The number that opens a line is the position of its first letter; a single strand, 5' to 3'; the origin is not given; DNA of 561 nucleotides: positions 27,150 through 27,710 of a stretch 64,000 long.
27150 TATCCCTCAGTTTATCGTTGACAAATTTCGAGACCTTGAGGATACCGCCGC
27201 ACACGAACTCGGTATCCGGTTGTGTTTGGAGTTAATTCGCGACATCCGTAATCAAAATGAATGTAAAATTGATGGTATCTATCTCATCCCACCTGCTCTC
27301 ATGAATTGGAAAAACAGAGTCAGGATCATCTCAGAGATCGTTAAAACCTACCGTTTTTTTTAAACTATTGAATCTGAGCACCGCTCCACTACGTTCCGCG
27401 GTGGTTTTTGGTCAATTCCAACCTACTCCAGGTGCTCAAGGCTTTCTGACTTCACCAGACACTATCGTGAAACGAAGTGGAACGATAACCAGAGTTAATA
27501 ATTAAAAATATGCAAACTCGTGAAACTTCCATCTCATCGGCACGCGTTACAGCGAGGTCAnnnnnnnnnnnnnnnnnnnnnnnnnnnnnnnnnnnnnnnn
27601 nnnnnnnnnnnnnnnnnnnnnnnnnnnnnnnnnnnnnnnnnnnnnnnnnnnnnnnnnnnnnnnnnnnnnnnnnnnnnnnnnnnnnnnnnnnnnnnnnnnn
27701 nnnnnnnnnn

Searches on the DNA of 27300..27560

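Call 81: search_rna_families(source=window, start=27300, end=27560, threshold=evalue, max_evalue=10)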
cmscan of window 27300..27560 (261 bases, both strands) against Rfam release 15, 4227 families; matches with E-value up to 10: 1.
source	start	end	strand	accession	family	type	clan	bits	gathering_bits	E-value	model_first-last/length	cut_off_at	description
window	27366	27500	+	RF04099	MIR837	Gene; miRNA;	-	18.9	117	0.22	1-122/122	no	MIR837 microRNA precursor family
